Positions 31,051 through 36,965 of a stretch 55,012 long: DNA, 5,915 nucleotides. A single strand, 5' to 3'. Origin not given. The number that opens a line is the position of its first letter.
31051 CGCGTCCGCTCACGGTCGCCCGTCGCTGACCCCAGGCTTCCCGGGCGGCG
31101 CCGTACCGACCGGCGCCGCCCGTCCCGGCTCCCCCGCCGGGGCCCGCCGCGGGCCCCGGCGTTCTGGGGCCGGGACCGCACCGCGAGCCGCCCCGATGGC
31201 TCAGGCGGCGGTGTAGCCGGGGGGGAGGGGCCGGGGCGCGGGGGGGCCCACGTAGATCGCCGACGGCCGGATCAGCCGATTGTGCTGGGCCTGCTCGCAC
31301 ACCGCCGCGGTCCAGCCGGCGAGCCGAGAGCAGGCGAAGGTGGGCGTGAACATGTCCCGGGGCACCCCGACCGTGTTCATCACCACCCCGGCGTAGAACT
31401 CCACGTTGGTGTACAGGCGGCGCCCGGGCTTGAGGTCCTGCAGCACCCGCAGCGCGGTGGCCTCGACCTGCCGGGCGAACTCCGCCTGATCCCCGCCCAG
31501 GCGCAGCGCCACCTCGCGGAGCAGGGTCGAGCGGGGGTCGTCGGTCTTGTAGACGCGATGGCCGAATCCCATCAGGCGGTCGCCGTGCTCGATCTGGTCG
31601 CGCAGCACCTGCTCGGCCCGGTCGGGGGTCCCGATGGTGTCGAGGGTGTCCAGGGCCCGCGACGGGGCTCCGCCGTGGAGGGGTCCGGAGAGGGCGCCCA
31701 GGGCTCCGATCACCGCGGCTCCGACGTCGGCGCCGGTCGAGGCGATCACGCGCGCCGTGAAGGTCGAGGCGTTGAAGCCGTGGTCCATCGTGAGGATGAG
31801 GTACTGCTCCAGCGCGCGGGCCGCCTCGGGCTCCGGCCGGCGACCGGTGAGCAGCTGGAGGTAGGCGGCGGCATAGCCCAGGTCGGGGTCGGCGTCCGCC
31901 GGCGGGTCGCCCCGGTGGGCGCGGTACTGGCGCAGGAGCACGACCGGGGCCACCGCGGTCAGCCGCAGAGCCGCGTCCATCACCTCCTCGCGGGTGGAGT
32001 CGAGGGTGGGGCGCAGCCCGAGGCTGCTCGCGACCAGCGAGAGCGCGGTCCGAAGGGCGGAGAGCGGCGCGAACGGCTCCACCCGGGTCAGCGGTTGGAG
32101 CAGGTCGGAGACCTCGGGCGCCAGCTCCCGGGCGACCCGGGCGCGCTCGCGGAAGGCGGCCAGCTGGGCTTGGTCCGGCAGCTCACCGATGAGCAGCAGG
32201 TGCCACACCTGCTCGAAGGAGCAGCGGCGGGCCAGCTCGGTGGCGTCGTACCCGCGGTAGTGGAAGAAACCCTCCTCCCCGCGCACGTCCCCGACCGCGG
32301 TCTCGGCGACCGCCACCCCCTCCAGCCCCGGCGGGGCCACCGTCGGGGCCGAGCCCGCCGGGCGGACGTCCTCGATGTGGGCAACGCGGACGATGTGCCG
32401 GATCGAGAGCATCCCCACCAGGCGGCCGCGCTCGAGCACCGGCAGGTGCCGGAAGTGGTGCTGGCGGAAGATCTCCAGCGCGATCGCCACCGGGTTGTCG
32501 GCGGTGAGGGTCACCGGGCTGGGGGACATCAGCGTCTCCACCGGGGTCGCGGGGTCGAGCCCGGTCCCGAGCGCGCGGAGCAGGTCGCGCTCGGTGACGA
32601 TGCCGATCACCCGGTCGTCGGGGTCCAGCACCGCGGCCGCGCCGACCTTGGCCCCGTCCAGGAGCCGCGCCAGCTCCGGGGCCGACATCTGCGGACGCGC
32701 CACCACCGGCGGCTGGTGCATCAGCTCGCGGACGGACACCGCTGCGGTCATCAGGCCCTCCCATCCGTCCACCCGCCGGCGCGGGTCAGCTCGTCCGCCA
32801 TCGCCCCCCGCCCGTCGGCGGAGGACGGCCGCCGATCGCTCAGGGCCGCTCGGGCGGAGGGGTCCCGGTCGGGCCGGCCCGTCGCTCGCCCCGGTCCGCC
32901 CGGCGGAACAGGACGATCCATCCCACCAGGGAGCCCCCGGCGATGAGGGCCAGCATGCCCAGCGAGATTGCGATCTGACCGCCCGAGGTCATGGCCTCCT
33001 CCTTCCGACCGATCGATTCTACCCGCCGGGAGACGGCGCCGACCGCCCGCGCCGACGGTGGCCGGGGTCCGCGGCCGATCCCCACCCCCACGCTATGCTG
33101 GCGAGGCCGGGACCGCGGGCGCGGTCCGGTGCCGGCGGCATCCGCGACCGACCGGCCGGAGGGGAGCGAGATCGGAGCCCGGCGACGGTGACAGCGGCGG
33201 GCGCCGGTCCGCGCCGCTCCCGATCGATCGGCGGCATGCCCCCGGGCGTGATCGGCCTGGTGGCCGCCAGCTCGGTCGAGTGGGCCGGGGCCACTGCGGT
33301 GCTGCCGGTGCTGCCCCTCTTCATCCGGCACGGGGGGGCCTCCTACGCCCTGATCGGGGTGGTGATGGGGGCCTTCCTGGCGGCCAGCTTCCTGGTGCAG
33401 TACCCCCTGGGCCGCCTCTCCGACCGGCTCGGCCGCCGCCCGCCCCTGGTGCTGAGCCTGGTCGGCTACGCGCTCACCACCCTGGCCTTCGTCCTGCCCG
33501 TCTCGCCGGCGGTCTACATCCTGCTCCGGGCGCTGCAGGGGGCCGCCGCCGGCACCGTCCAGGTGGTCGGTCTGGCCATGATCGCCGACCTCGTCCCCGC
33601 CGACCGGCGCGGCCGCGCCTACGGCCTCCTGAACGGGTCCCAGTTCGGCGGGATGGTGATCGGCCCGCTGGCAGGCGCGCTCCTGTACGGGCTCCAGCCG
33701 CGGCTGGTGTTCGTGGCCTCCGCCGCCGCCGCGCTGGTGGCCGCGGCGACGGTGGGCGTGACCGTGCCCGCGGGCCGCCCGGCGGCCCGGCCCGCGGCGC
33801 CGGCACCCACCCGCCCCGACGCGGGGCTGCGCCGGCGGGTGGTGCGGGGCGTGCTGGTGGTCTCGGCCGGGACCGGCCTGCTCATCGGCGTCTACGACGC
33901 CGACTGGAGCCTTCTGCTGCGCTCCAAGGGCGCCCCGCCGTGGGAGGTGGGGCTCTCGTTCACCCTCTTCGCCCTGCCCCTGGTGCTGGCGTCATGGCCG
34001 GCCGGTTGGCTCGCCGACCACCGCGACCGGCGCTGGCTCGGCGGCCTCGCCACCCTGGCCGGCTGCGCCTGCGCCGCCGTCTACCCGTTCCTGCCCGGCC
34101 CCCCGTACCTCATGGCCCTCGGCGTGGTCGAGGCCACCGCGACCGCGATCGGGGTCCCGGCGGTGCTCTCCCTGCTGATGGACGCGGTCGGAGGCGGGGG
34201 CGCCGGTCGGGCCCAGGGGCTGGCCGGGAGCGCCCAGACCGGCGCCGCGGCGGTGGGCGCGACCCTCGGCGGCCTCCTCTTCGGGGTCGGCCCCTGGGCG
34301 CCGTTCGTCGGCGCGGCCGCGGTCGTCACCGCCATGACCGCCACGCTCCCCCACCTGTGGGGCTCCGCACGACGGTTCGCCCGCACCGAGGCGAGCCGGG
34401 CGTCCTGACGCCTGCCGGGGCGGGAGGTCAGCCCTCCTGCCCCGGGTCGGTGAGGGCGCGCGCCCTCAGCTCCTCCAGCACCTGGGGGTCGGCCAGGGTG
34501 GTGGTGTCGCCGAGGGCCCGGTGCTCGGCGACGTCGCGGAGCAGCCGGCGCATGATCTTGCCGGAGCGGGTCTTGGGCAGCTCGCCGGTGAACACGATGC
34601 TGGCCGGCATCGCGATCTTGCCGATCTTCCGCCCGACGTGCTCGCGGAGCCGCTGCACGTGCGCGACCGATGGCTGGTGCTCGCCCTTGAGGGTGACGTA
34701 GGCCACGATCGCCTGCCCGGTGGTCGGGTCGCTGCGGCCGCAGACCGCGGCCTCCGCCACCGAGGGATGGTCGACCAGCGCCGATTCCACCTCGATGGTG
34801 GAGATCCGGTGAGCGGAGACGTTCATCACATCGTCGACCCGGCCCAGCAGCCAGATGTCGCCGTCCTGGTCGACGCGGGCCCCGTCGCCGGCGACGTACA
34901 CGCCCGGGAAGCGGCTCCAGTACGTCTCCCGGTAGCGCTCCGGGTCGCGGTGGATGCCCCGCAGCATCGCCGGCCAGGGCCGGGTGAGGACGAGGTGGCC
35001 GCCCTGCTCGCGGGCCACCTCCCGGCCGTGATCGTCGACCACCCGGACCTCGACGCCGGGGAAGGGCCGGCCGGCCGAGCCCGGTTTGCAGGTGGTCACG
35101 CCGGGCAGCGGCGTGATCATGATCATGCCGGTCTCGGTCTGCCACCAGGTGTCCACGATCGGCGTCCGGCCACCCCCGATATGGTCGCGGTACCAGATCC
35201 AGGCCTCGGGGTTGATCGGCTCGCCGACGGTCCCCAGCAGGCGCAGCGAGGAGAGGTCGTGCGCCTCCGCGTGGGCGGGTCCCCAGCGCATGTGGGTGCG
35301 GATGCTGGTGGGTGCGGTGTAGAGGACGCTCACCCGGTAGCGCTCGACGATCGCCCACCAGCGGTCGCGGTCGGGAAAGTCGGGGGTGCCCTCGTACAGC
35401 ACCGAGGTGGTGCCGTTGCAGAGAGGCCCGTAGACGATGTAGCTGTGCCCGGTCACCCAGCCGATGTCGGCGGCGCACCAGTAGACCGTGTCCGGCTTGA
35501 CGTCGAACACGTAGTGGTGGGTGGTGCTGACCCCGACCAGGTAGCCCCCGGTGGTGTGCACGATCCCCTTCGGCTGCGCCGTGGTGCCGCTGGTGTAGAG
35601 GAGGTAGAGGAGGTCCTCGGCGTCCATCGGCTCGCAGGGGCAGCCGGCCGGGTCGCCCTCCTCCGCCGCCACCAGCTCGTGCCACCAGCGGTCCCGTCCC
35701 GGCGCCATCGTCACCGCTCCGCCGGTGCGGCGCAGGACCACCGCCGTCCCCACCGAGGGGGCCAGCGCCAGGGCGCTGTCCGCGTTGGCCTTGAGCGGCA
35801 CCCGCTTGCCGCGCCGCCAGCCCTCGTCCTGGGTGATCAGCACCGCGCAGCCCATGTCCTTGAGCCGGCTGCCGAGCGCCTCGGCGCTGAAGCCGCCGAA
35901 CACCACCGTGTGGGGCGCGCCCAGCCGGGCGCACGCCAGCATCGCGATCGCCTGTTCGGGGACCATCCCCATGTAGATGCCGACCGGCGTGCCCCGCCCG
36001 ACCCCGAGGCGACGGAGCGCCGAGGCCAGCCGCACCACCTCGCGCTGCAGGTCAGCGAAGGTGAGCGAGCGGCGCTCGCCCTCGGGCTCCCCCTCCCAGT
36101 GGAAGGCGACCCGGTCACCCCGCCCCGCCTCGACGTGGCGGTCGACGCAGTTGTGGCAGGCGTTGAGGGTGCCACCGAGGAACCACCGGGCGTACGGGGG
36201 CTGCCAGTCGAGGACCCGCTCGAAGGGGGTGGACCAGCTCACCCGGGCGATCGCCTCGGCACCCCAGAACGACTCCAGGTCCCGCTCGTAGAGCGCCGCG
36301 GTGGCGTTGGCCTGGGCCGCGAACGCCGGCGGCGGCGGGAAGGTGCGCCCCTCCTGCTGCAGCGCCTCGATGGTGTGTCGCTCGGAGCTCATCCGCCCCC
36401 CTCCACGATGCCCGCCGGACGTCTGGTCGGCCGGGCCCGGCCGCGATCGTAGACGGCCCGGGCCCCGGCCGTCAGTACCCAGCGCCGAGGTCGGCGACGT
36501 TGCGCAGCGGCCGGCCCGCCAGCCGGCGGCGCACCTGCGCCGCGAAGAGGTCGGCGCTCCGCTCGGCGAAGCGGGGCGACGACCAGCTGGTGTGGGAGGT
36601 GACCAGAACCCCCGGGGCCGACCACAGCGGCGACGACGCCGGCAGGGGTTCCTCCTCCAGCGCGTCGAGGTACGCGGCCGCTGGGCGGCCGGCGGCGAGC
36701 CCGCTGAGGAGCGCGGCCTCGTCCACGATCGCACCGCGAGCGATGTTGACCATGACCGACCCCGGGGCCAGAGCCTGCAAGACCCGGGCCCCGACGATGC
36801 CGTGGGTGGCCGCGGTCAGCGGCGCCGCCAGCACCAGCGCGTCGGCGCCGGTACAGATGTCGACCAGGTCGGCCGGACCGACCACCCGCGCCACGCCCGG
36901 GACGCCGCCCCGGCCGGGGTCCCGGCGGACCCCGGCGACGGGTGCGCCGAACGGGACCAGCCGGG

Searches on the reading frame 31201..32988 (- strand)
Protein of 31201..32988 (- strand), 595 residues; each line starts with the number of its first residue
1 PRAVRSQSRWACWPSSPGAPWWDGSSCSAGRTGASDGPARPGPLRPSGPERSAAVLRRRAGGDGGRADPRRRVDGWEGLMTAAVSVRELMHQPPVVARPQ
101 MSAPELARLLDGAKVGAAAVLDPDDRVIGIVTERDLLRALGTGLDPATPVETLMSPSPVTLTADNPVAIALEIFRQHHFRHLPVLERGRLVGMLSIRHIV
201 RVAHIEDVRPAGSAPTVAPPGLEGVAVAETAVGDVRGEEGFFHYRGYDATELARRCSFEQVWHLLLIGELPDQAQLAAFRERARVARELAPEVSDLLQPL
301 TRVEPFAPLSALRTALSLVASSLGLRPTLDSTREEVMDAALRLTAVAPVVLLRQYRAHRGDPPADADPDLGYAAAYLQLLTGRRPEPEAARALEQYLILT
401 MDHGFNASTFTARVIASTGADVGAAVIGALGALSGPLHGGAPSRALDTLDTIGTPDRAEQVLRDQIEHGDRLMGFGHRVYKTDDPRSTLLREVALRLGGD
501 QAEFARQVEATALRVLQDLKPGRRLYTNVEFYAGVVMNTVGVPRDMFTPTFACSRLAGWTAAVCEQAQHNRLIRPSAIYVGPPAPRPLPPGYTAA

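Call 81: search_protein_families(library=pfam, proteins=[window:31201-32988:-], max_evalue=0.0001)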
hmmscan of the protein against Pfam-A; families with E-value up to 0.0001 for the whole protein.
window:31201-32988:- (595 aa): 2 families
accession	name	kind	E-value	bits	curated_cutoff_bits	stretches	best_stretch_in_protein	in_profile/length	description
PF00285.26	Citrate_synt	-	2.3e-111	372.7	27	1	221-576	1-357/357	Citrate synthase, C-terminal domain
PF00571.33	CBS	-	4.1e-27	94.7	24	2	150-202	1-54/57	CBS domain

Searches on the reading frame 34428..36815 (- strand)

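Call 81: search_protein_families(library=pfam, proteins=[window:34428-36815:-], max_evalue=0.0001)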
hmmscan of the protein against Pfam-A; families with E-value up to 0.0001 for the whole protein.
window:34428-36815:- (795 aa): 3 families
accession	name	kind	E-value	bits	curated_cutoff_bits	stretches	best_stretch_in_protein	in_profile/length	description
PF00501.34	AMP-binding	-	7.5e-89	298.6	29.9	1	230-614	6-378/384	AMP-binding enzyme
PF13193.12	AMP-binding_C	-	5.5e-25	88.5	24.5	1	675-753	1-76/76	AMP-binding enzyme C-terminal domain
PF16177.11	ACAS_N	-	3.9e-17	62.2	27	1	178-223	10-55/55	Acetyl-coenzyme A synthetase N-terminus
